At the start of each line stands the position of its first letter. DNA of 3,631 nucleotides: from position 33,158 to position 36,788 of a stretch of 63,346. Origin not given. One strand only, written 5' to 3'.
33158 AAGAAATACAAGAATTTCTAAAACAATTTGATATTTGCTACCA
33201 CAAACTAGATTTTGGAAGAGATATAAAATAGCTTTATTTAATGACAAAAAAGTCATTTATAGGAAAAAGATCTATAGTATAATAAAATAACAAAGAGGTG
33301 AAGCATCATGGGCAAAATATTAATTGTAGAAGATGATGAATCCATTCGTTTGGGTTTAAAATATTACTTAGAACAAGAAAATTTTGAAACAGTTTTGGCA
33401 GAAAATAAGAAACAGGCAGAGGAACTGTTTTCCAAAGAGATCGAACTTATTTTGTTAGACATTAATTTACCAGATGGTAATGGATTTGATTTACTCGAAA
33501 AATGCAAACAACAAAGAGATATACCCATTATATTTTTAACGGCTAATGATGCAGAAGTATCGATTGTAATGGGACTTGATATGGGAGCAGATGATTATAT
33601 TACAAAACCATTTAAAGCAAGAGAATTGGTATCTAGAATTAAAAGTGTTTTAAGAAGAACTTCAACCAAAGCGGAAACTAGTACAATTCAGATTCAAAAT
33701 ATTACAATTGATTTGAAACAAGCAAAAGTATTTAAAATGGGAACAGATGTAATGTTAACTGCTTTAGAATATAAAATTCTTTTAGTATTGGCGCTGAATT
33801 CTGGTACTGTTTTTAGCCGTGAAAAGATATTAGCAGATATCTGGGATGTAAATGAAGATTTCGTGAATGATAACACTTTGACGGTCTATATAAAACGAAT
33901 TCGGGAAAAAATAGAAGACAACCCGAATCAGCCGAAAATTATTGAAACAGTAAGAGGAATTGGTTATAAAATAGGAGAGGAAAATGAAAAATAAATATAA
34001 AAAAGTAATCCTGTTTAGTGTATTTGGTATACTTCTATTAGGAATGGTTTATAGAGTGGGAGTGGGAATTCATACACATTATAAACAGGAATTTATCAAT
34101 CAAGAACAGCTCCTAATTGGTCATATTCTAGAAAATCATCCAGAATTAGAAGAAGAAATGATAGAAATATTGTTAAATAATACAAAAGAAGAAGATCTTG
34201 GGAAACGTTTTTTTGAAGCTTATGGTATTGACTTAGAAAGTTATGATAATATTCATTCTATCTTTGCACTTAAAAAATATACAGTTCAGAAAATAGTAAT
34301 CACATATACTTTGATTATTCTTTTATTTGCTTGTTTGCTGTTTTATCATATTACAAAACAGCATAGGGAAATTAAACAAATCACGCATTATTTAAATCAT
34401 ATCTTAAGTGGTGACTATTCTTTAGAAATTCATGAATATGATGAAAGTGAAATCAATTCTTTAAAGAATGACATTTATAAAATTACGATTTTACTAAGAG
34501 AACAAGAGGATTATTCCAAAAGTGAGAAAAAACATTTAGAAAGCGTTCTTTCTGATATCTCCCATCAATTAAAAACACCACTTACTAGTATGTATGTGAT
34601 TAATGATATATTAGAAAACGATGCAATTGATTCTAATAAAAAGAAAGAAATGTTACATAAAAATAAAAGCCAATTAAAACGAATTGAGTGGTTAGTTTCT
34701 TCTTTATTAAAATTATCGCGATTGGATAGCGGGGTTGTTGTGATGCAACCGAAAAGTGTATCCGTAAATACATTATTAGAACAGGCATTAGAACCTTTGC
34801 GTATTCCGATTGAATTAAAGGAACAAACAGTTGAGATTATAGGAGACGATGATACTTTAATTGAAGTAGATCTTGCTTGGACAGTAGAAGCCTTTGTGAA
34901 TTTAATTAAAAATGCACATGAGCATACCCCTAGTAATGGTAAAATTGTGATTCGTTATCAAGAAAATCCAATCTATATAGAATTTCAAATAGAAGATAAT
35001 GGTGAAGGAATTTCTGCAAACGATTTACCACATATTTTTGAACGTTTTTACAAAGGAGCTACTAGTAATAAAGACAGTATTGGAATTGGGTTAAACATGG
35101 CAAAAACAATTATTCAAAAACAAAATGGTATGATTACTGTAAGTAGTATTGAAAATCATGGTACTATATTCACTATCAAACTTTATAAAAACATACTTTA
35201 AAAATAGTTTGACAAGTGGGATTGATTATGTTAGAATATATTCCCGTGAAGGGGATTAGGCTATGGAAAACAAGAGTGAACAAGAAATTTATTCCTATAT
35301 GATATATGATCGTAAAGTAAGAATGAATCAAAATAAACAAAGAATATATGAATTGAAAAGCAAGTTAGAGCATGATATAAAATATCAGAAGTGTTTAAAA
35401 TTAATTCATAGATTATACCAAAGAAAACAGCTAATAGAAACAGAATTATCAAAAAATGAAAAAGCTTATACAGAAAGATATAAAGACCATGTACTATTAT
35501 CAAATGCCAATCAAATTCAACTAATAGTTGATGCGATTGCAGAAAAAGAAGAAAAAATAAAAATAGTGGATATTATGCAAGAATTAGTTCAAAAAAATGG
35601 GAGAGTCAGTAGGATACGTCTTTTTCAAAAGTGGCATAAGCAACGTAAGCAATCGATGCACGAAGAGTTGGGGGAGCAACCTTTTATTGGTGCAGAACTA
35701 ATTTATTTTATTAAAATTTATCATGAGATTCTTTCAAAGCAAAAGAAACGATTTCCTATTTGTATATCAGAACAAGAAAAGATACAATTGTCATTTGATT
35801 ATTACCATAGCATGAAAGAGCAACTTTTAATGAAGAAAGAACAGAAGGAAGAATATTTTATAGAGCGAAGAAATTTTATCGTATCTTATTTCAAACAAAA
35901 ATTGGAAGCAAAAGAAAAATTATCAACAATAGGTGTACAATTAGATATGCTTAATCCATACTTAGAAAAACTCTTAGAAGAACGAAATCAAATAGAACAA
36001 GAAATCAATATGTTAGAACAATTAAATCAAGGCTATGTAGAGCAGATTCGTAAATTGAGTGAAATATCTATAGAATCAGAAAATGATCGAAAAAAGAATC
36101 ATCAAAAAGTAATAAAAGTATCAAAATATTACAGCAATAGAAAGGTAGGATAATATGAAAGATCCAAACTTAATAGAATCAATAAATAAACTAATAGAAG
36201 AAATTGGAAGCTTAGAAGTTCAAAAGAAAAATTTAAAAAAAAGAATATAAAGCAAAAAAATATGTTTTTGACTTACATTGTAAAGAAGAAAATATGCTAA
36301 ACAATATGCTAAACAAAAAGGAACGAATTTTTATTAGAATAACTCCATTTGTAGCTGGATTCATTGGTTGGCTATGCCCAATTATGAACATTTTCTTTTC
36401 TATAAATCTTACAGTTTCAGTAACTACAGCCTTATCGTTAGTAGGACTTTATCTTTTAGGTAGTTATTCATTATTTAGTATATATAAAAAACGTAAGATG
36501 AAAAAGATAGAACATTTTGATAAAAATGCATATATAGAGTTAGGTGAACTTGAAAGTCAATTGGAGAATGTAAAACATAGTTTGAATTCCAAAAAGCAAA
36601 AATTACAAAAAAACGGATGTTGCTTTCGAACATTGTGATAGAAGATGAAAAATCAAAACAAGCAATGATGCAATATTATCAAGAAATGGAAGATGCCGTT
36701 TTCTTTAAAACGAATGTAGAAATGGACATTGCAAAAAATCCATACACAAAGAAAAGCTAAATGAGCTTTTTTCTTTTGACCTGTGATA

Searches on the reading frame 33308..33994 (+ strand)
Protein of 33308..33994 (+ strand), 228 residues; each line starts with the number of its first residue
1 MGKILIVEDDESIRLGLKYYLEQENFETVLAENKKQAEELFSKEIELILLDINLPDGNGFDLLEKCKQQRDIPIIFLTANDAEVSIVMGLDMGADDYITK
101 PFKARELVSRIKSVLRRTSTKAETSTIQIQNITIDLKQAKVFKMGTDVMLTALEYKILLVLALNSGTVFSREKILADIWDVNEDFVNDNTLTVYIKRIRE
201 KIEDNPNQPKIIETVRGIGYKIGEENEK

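Call 17: search_protein_families(library=pfam, proteins=[window:33308-33994:+], max_evalue=0.001)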
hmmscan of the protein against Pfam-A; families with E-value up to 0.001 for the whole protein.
window:33308-33994:+ (228 aa): 2 families
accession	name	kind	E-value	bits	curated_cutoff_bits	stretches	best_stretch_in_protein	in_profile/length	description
PF00072.30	Response_reg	-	1.8e-27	96.1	30.2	1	4-112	1-111/111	Response regulator receiver domain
PF00486.34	Trans_reg_C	-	1.6e-25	89.4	26.2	1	145-221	1-76/77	Transcriptional regulatory protein, C terminal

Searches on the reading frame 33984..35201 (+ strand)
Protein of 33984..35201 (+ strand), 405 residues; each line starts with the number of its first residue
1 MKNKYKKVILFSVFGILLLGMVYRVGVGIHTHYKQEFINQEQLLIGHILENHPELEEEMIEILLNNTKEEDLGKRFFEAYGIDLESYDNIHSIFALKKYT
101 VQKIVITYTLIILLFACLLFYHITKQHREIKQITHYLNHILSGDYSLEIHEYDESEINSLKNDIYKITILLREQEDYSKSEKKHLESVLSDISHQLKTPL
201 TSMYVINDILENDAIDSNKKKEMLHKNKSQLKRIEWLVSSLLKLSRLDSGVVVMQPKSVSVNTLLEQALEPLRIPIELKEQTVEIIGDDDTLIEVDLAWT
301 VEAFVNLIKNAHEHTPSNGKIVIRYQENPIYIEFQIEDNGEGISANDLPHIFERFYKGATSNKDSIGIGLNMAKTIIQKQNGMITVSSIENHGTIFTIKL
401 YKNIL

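Call 17: search_protein_families(library=pfam, proteins=[window:33984-35201:+], max_evalue=0.001)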
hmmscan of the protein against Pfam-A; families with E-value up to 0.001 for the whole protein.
window:33984-35201:+ (405 aa): 4 families
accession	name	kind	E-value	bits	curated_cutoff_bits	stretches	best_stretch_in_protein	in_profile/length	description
PF02518.31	HATPase_c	-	2.3e-20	73.5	26.4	1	302-400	8-107/111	Histidine kinase-, DNA gyrase B-, and HSP90-like ATPase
PF00512.31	HisKA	-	2.3e-11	44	26.9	1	187-250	4-66/66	His Kinase A (phospho-acceptor) domain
PF13581.12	HATPase_c_2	-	2.8e-05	24.6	27.4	1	288-378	25-110/127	Histidine kinase-like ATPase domain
PF13589.12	HATPase_c_3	-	4.7e-05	23.9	25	1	302-387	5-94/137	Histidine kinase-, DNA gyrase B-, and HSP90-like ATPase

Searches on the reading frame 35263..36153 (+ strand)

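Call 17: search_protein_families(library=pfam, proteins=[window:35263-36153:+], max_evalue=0.001)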
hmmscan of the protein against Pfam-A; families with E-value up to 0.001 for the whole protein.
window:35263-36153:+ (296 aa): 0 families

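Call 52: search_protein_families(library=phrogs, proteins=[window:35263-36153:+], max_evalue=0.01)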
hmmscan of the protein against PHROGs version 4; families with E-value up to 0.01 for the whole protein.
window:35263-36153:+ (296 aa): 0 families

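Call 53: search_protein_families(library=padloc, proteins=[window:35263-36153:+], max_evalue=0.01)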
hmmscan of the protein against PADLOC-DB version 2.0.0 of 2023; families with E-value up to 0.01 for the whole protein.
window:35263-36153:+ (296 aa): 0 families

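Call 59: search_protein_families(library=pfam, proteins=[window:35263-36153:+], max_evalue=5)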
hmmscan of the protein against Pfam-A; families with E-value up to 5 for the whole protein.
window:35263-36153:+ (296 aa): 2 families
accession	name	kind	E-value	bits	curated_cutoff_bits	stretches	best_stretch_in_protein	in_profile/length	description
PF24883.2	NPHP3_N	-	0.74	10.4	24.8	1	22-114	62-155/164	Nephrocystin 3, N-terminal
PF16791.10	Connexin40_C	-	2.6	9.6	32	0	240-277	64-101/106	Connexin 40 C-terminal domain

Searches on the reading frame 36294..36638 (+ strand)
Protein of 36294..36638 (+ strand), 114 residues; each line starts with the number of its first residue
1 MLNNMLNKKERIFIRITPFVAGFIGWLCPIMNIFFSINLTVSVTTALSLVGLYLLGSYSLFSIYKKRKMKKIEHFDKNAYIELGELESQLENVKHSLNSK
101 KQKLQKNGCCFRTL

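Call 17: search_protein_families(library=pfam, proteins=[window:36294-36638:+], max_evalue=0.001)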
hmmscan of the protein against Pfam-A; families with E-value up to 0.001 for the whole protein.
window:36294-36638:+ (114 aa): 0 families

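Call 52: search_protein_families(library=phrogs, proteins=[window:36294-36638:+], max_evalue=0.01)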
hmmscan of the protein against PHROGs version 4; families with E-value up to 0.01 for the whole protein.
window:36294-36638:+ (114 aa): 0 families

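Call 53: search_protein_families(library=padloc, proteins=[window:36294-36638:+], max_evalue=0.01)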
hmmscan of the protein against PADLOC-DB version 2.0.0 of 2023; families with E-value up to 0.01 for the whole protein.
window:36294-36638:+ (114 aa): 0 families

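Call 59: search_protein_families(library=pfam, proteins=[window:36294-36638:+], max_evalue=5)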
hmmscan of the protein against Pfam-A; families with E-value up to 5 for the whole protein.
window:36294-36638:+ (114 aa): 2 families
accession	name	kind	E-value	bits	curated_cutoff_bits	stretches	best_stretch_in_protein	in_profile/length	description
PF19845.4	DUF6320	-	0.021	15.1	29.9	1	7-68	8-66/186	Family of unknown function (DUF6320)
PF01988.24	VIT1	-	2.5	8.3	28.1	1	17-61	139-185/214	VIT family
